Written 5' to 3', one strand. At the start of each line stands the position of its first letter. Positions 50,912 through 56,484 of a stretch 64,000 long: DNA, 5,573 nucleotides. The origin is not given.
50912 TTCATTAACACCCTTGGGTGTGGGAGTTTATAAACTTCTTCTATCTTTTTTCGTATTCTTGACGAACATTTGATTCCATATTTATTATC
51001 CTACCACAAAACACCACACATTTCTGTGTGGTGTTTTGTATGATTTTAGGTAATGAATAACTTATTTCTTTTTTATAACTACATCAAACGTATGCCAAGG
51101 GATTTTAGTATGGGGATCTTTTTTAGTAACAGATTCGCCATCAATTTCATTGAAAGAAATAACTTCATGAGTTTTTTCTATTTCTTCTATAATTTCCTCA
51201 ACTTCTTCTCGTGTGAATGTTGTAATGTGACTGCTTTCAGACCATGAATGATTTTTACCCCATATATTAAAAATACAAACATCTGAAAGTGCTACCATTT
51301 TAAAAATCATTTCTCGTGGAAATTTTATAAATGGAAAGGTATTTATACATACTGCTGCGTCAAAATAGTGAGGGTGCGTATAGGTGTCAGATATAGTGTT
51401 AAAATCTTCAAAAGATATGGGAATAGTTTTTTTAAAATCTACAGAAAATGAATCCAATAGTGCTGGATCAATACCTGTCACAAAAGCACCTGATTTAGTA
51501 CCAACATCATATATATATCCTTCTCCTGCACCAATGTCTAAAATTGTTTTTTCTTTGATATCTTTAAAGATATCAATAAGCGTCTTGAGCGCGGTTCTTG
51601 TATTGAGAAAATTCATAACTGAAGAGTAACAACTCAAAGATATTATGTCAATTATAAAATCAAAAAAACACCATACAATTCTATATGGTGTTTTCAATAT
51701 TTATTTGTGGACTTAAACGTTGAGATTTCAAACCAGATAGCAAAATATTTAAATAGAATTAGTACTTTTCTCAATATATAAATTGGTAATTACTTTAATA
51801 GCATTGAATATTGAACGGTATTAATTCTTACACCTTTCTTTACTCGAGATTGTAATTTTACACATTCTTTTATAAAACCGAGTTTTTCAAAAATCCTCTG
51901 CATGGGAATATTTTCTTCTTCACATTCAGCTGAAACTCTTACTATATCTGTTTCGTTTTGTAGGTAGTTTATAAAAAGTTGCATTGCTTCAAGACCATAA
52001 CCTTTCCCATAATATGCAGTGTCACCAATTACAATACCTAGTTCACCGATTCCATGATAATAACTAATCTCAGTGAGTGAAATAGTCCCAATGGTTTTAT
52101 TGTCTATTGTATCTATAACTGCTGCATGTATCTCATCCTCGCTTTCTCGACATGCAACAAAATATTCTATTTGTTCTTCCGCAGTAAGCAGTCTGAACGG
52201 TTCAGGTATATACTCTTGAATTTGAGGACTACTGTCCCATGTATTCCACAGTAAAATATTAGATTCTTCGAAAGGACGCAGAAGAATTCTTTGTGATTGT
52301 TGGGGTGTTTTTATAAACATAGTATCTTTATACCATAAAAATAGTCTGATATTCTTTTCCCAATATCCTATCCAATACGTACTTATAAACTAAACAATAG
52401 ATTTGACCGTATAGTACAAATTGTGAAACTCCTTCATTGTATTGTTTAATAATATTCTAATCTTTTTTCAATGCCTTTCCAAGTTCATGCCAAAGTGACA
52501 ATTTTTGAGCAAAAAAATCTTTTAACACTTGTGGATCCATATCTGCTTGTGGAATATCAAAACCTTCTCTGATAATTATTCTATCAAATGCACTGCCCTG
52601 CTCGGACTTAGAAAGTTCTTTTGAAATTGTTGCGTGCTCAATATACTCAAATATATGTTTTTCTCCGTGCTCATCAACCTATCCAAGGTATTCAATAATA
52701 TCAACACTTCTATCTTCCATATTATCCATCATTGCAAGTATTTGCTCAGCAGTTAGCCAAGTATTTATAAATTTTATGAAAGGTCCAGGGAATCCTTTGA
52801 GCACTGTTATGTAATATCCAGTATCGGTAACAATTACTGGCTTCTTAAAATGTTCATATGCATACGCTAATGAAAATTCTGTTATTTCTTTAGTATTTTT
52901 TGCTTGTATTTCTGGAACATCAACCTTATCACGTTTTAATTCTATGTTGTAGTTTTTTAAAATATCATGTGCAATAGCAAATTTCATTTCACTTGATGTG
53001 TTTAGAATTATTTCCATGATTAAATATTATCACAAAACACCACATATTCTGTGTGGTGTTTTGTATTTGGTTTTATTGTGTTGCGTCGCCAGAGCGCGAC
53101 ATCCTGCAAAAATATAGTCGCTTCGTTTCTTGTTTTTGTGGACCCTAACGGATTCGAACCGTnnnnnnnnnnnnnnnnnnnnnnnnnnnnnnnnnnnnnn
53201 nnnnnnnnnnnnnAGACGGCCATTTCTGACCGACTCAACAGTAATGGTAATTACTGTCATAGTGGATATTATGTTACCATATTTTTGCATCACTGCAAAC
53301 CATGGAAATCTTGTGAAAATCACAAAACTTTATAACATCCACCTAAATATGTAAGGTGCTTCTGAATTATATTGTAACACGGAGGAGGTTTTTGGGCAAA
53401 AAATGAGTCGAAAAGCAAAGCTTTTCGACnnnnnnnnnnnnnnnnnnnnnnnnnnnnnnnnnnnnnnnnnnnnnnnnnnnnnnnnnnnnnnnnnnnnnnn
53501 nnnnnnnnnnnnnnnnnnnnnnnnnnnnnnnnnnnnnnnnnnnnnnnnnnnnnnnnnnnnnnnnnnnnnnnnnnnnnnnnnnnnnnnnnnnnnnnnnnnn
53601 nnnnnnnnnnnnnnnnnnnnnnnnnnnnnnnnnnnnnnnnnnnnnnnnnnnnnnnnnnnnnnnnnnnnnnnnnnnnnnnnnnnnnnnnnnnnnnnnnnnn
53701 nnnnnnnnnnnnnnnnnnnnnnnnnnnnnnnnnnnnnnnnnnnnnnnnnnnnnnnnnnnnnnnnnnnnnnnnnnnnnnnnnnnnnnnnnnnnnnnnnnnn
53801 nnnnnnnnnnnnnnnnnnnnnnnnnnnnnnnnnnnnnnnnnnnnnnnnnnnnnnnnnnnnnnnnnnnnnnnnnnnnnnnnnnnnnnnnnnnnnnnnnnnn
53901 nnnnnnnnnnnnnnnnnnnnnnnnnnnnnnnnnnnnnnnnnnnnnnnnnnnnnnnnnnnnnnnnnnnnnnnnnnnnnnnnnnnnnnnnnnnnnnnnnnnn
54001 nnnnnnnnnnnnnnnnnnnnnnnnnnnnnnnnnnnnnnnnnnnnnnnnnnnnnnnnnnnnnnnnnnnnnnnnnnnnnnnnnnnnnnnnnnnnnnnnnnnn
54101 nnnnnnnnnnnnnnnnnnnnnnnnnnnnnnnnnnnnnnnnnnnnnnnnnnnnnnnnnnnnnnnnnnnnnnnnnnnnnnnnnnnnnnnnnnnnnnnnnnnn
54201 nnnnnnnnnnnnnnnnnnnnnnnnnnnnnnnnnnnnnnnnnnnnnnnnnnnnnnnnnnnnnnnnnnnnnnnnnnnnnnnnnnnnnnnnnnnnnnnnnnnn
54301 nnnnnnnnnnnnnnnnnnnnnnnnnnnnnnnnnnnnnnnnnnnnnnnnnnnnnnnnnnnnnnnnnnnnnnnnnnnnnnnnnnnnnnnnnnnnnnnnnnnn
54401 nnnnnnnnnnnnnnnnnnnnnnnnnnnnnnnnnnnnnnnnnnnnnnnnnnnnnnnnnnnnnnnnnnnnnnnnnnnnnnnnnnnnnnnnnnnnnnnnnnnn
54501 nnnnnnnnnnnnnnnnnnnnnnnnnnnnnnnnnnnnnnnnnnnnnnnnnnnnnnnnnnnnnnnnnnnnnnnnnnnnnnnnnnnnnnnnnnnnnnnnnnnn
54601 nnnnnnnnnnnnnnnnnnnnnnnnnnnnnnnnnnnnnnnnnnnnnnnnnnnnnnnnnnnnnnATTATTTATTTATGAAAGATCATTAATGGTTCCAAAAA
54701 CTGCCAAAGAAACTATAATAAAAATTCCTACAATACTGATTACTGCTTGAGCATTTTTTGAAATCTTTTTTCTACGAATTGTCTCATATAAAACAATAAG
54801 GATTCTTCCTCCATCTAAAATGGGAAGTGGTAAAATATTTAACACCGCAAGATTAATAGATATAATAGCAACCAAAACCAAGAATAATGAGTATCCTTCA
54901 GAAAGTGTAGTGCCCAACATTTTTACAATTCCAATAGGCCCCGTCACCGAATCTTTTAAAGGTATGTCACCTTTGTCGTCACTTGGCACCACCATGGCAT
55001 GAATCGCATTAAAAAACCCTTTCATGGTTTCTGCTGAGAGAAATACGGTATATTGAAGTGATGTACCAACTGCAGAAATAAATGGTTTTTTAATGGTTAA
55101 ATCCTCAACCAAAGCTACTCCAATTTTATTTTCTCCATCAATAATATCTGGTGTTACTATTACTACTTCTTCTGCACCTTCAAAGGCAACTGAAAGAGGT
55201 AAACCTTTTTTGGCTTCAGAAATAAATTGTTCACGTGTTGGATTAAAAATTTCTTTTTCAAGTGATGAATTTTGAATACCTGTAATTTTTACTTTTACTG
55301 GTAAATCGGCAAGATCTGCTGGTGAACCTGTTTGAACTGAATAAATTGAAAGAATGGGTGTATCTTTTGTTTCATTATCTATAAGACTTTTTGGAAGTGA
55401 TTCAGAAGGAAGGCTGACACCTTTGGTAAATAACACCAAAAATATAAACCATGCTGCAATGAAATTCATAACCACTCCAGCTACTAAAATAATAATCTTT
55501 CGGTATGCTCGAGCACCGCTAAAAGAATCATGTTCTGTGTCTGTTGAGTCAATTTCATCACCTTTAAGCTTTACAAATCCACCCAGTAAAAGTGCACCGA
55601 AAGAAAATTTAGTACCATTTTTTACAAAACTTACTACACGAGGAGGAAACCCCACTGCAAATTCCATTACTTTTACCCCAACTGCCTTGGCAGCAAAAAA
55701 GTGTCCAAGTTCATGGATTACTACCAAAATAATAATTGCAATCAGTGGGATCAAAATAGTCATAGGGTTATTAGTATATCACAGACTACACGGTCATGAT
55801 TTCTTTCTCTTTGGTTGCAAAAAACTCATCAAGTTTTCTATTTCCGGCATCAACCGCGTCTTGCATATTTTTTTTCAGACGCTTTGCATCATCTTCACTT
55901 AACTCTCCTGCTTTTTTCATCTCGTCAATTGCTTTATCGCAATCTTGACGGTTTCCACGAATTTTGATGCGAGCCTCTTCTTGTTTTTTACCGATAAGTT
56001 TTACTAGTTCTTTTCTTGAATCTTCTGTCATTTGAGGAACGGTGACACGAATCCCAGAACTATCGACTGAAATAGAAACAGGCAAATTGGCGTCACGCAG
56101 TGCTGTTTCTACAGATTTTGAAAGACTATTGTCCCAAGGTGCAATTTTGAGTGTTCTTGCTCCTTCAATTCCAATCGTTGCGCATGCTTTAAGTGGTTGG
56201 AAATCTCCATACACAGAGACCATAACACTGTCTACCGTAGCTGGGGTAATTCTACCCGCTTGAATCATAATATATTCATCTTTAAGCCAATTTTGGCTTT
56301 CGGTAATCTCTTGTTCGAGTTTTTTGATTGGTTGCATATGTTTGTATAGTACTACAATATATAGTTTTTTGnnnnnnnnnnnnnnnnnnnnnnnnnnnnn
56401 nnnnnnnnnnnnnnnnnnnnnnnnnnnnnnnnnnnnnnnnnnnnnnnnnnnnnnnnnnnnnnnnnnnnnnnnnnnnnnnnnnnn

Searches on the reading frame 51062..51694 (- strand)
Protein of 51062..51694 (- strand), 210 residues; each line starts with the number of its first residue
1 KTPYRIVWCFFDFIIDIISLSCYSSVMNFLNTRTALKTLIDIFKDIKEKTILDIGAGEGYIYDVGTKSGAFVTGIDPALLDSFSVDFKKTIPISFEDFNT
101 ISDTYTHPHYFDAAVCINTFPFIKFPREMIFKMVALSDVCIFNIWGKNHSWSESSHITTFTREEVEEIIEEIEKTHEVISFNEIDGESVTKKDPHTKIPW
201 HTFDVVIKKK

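Call 77: search_protein_families(library=pfam, proteins=[window:51062-51694:-], max_evalue=0.01)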
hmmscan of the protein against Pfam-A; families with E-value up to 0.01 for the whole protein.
window:51062-51694:- (210 aa): 5 families
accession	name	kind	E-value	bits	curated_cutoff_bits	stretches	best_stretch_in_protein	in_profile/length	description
PF13489.12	Methyltransf_23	-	0.00022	21.4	27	1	42-133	16-107/164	Methyltransferase domain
PF08003.17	Methyltransf_9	-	0.0012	18.3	23.8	1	43-80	111-149/315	Protein of unknown function (DUF1698)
PF04152.19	Mre11_DNA_bind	-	0.0055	17.3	25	1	126-184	11-63/178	Mre11 DNA-binding presumed domain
PF13649.12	Methyltransf_25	-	0.0068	17.5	27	0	51-126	1-80/97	Methyltransferase domain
PF08241.18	Methyltransf_11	-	0.0089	17.1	21.2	0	52-129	1-79/95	Methyltransferase domain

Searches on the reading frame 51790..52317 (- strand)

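Call 77: search_protein_families(library=pfam, proteins=[window:51790-52317:-], max_evalue=0.01)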
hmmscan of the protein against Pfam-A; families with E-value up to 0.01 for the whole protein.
window:51790-52317:- (175 aa): 5 families
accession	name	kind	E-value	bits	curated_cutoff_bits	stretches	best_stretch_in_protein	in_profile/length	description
PF13302.13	Acetyltransf_3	-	3.7e-24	86.4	25.4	1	10-148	1-137/138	Acetyltransferase (GNAT) domain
PF00583.31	Acetyltransf_1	-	7.5e-10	39.6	20.7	1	47-148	19-116/116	Acetyltransferase (GNAT) family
PF13523.12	Acetyltransf_8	-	7.5e-07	29.3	27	1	26-150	11-139/145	Acetyltransferase (GNAT) domain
PF13420.13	Acetyltransf_4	-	0.0046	17.4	24.3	1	48-151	35-137/155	Acetyltransferase (GNAT) domain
PF13508.13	Acetyltransf_7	-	0.0047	17.7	27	1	69-149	11-83/84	Acetyltransferase (GNAT) domain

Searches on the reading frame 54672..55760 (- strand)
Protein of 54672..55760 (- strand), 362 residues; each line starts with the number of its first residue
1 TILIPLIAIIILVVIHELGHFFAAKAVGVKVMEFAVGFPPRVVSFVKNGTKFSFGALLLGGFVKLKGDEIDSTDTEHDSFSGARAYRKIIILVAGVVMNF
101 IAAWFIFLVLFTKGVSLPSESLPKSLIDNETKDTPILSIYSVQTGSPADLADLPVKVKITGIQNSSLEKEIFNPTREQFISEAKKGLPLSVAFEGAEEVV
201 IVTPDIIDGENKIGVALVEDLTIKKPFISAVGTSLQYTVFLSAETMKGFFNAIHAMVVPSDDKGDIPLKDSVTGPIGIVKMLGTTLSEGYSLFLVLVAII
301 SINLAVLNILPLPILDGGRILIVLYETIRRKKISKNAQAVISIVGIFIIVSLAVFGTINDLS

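Call 9: search_protein_families(library=pfam, proteins=[window:54672-55760:-], max_evalue=0.001)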
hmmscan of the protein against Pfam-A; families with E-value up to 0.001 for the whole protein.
window:54672-55760:- (362 aa): 1 family
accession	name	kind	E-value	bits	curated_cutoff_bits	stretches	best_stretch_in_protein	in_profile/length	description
PF02163.28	Peptidase_M50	-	3.4e-53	180.7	27.2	1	6-351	3-220/221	Peptidase family M50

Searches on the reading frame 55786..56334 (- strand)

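Call 77: search_protein_families(library=pfam, proteins=[window:55786-56334:-], max_evalue=0.01)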
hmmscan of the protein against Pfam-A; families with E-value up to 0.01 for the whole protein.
window:55786-56334:- (182 aa): 1 family
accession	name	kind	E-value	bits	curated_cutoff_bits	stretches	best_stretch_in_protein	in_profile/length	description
PF01765.24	RRF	-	4.9e-47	160.2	29.7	1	17-180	1-164/164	Ribosome recycling factor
